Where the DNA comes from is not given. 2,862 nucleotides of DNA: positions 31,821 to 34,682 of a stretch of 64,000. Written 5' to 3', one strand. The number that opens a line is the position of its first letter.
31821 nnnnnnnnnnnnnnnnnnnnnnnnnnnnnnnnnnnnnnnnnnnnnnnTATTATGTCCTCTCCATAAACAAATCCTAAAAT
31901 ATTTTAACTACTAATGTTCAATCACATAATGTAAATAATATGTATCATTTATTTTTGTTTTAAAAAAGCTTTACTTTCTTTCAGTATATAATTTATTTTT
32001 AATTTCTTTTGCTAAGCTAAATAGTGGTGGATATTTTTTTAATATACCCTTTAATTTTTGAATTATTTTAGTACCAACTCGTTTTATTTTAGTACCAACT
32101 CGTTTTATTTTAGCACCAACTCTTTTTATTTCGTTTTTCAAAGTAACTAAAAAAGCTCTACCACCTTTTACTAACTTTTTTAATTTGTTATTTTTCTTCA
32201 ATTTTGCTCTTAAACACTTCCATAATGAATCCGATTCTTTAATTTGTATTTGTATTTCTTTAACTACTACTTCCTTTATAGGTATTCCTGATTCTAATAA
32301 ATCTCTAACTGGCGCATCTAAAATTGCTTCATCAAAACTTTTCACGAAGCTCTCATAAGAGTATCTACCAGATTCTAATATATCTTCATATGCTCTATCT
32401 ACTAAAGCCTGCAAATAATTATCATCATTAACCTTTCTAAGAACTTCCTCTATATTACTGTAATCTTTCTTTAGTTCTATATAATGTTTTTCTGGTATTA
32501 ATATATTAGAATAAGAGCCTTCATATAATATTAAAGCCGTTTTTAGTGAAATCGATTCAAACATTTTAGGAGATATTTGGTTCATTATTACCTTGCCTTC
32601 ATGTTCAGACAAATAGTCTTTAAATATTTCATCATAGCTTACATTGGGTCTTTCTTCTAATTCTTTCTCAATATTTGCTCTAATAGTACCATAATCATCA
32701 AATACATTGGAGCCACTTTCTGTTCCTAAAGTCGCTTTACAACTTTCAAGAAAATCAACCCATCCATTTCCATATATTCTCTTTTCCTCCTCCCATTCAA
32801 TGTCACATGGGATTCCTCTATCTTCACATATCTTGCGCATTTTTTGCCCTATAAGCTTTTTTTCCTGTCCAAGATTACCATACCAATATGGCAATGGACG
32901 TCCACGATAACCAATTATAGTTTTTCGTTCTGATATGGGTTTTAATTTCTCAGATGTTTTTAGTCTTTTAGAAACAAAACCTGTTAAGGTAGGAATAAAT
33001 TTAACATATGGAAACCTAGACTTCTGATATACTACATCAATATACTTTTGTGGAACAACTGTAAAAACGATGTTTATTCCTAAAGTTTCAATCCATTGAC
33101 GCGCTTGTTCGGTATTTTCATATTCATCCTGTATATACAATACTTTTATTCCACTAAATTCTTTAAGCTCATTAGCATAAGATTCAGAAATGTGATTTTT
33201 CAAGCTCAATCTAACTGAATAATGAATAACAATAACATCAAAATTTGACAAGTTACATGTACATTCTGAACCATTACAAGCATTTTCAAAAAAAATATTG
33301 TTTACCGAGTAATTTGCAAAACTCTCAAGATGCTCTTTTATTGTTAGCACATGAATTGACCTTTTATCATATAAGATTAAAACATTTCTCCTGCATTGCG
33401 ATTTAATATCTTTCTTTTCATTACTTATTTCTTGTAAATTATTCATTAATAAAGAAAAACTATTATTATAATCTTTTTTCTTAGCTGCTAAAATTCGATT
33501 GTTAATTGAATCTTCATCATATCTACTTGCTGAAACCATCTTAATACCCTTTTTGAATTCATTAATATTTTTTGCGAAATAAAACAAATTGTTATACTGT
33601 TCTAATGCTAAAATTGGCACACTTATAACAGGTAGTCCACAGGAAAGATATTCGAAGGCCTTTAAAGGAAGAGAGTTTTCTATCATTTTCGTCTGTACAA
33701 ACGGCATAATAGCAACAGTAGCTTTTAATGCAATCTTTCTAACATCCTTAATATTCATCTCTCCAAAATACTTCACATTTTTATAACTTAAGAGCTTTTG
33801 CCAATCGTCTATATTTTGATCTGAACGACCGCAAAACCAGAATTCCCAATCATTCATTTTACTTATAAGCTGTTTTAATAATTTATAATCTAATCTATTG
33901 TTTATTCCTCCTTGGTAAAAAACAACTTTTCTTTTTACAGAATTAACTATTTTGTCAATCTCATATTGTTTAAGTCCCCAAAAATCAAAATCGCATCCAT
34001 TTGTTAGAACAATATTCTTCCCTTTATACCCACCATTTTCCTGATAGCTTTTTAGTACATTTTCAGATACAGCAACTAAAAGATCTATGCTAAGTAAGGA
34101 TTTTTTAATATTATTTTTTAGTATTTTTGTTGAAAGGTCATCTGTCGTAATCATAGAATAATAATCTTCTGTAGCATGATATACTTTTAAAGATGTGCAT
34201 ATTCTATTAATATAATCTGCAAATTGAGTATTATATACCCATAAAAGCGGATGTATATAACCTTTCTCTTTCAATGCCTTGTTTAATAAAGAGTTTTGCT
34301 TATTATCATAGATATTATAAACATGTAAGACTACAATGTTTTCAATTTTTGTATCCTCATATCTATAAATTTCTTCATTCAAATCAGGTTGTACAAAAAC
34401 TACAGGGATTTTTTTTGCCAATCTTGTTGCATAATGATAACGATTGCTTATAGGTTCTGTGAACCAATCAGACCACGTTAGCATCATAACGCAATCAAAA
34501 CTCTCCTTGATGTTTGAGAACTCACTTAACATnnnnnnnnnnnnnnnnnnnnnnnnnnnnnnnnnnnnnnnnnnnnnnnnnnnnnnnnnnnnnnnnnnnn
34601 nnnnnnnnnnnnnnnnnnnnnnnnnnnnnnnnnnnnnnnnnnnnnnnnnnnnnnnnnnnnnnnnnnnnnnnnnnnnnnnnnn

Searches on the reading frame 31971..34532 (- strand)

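Call 10: search_protein_families(library=ncbifam, proteins=[window:31971-34532:-], max_evalue=0.001)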
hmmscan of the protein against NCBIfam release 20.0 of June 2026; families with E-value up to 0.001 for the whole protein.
window:31971-34532:- (853 aa): 1 family
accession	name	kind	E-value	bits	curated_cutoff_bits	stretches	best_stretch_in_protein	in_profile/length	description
NF047676.1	TeichurnBiosyTuaH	equivalog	1.5e-27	96.4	550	1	73-364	78-382/384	teichuronic acid biosynthesis protein TuaH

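Call 21: search_protein_families(library=pfam, proteins=[window:31971-34532:-], max_evalue=0.0001)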
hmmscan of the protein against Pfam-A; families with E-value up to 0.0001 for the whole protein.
window:31971-34532:- (853 aa): 3 families
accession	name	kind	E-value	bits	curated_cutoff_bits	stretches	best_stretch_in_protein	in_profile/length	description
PF13692.12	Glyco_trans_1_4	-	1.4e-09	38.7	27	1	220-329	25-135/142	Glycosyl transferases group 1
PF00534.26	Glycos_transf_1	-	4.9e-07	29.9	26.4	1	195-312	9-129/172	Glycosyl transferases group 1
PF13524.12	Glyco_trans_1_2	-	2.9e-06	27.7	25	0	218-339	5-117/144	Glycosyl transferase-like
